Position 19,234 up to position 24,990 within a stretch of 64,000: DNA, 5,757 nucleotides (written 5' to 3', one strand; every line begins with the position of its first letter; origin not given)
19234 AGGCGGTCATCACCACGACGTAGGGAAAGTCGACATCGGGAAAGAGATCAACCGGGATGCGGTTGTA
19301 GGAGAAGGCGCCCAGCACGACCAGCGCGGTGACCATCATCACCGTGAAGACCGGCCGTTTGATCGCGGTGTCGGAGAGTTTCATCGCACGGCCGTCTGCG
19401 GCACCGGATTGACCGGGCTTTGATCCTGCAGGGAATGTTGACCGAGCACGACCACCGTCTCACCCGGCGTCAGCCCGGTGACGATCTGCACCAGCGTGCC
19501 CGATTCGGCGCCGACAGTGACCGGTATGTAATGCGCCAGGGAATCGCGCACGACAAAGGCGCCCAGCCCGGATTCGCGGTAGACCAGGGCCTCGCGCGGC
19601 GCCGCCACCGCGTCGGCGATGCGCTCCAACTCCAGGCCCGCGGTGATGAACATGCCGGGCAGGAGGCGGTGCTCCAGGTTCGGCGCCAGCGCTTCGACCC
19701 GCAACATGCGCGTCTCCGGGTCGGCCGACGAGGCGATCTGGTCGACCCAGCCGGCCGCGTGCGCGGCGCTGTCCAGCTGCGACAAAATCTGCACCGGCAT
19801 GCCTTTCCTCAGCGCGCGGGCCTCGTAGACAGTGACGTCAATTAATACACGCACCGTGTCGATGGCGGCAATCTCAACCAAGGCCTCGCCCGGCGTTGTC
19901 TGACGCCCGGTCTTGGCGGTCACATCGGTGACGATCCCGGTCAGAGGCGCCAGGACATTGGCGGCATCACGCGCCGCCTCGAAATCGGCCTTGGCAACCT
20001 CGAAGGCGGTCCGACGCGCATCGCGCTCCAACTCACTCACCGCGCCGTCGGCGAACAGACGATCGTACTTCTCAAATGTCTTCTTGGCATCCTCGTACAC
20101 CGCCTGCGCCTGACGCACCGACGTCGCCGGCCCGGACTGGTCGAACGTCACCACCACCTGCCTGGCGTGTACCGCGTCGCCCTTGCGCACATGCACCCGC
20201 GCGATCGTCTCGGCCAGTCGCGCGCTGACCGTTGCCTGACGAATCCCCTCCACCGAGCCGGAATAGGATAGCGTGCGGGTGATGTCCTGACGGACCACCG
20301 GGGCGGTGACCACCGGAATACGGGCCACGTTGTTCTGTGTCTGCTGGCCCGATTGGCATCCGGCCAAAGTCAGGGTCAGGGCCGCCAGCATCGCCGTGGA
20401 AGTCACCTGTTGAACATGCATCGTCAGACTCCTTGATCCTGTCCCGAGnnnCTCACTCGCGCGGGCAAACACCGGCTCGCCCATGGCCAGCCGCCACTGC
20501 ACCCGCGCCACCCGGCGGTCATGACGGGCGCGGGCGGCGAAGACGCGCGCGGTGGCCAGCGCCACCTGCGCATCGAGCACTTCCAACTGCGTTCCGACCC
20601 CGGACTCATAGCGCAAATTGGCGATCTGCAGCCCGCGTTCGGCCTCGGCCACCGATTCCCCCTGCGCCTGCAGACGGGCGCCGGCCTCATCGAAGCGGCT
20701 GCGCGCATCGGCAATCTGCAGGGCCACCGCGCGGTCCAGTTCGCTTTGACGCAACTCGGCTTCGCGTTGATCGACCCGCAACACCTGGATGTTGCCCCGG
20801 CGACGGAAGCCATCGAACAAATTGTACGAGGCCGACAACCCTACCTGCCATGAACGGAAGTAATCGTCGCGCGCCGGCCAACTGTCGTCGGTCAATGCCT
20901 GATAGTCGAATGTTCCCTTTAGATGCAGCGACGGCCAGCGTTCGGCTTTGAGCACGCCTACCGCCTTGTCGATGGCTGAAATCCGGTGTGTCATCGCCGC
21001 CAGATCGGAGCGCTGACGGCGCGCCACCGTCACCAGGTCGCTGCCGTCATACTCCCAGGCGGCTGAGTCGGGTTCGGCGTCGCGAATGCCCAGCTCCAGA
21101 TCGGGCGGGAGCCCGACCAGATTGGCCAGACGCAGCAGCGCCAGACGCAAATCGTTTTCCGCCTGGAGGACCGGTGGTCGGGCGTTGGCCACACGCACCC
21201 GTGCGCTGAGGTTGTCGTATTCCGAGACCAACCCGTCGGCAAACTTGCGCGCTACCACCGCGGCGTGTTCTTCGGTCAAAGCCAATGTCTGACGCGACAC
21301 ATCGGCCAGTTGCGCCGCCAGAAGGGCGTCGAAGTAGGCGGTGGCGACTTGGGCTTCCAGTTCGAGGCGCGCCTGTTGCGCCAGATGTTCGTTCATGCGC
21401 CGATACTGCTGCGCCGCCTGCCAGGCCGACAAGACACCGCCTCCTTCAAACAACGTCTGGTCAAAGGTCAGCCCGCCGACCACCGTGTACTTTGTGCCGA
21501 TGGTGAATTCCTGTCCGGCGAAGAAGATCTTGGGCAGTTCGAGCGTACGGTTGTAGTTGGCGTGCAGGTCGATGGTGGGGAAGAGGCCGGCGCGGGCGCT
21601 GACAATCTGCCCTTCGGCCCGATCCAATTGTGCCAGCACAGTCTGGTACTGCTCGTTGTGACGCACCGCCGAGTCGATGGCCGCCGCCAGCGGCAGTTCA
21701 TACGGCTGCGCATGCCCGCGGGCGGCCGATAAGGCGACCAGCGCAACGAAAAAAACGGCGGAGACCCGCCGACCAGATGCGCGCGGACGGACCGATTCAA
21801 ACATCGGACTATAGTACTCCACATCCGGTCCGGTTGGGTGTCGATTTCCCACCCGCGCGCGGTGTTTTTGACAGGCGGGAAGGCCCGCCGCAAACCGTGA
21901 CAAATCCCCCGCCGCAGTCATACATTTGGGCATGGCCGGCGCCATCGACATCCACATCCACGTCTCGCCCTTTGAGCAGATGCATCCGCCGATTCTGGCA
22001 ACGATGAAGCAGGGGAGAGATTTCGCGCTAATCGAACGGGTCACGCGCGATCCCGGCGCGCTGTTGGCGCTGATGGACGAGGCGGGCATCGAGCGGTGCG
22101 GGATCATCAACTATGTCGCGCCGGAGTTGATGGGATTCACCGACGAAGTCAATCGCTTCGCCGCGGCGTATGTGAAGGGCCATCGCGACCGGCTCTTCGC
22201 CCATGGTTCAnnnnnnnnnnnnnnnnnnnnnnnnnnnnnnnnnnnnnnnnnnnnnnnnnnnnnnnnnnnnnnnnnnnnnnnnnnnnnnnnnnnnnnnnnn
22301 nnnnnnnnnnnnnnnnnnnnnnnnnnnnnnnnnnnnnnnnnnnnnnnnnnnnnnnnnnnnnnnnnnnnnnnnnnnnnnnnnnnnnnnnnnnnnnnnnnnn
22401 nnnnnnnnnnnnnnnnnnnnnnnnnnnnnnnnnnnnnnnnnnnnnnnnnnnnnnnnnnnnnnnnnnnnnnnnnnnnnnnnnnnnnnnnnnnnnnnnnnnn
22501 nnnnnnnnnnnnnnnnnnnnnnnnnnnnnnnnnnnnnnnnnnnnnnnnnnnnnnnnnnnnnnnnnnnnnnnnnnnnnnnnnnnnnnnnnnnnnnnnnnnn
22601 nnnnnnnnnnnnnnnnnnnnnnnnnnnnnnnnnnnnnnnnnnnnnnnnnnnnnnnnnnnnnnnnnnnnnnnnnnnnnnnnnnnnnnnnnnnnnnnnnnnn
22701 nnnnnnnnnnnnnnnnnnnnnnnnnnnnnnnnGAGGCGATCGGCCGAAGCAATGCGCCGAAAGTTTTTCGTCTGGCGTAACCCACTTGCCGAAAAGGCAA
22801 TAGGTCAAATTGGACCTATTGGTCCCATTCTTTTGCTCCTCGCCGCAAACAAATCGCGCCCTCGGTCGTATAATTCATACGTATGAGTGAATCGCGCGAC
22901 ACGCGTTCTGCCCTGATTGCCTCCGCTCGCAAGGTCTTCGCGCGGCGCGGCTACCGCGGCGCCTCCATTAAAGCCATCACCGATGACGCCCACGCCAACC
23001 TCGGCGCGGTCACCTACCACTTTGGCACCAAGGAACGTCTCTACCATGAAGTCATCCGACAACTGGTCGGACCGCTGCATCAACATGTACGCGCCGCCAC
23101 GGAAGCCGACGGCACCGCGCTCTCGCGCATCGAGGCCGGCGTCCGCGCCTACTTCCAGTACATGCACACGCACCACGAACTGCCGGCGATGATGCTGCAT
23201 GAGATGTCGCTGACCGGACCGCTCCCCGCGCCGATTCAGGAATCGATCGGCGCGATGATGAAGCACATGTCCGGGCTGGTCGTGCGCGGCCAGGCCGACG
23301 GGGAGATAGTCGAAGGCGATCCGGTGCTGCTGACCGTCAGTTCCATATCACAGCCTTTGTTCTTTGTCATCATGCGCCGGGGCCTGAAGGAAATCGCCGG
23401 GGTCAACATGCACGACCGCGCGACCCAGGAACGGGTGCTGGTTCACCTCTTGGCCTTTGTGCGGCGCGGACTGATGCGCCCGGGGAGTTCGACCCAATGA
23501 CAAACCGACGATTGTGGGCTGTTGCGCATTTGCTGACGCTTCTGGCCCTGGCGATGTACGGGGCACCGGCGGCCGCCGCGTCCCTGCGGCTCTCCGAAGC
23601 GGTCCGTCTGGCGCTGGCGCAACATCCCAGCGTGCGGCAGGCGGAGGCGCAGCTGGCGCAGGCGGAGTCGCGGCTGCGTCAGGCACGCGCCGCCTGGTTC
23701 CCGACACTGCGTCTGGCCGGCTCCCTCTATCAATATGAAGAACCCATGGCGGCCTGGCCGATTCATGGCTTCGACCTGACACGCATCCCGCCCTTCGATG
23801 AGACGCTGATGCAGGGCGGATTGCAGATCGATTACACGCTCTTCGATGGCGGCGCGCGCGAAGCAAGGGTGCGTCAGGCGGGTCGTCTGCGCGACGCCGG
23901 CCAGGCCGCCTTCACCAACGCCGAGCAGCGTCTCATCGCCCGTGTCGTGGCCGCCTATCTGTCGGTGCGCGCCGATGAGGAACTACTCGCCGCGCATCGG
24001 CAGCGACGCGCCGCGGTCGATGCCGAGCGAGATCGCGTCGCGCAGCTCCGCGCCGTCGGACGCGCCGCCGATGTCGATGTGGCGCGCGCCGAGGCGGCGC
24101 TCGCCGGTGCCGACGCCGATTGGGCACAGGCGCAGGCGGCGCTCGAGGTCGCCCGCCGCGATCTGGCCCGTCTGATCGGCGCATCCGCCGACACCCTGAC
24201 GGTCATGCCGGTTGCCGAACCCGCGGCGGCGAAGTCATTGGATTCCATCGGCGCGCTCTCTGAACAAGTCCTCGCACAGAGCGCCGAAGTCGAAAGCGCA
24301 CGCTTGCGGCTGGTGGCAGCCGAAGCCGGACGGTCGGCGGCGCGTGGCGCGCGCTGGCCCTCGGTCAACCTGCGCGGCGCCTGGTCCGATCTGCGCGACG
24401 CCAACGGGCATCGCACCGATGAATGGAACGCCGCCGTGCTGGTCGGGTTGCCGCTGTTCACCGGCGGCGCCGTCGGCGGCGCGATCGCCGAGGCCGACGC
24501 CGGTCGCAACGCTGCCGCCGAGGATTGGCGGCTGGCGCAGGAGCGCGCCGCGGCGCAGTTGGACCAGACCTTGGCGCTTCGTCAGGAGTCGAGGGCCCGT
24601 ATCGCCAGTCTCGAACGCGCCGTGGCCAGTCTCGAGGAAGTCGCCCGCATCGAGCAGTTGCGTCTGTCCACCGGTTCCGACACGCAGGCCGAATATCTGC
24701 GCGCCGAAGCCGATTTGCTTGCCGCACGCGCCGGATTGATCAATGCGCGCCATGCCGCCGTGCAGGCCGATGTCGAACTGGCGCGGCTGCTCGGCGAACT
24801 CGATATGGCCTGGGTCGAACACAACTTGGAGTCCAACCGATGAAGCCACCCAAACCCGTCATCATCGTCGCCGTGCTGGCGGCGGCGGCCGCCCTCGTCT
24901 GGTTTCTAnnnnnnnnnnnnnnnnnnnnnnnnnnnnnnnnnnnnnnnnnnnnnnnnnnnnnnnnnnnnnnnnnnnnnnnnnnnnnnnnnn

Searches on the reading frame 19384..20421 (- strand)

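Call 77: search_protein_families(library=pfam, proteins=[window:19384-20421:-], max_evalue=0.001)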
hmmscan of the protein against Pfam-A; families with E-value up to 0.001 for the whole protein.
window:19384-20421:- (346 aa): 2 families
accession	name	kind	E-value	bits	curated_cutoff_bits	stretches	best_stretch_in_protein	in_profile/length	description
PF16576.10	HlyD_D23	-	6.2e-21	75.1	30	1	54-258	9-213/214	Barrel-sandwich domain of CusB or HlyD membrane-fusion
PF13437.12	HlyD_3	-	2.4e-12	48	22.2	1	156-256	2-106/106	HlyD family secretion protein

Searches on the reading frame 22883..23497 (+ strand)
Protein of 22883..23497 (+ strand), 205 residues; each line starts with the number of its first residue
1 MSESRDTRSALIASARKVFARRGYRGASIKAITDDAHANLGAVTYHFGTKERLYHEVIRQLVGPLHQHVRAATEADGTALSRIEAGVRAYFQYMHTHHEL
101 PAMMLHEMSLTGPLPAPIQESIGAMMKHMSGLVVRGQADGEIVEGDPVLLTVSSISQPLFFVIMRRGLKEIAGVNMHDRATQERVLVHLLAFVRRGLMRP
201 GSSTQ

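Call 77: search_protein_families(library=pfam, proteins=[window:22883-23497:+], max_evalue=0.001)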
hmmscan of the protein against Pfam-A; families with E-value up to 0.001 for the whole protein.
window:22883-23497:+ (205 aa): 3 families
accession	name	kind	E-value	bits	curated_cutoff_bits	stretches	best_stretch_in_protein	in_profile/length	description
PF00440.29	TetR_N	-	1.6e-10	41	24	1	11-57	1-47/47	Bacterial regulatory proteins, tetR family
PF17938.6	TetR_C_29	-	2e-07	31.6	26.2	1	83-193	5-119/119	Tetracyclin repressor-like, C-terminal domain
PF17932.6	TetR_C_24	-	5.4e-05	23.9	26.4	1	77-152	2-78/114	Tetracyclin repressor-like, C-terminal domain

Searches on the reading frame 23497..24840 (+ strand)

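Call 77: search_protein_families(library=pfam, proteins=[window:23497-24840:+], max_evalue=0.001)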
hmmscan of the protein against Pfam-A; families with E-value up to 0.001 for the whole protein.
window:23497-24840:+ (448 aa): 1 family
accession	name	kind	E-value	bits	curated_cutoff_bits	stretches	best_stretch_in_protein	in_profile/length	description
PF02321.23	OEP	-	1.4e-51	175.4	22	2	32-228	1-187/187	Outer membrane efflux protein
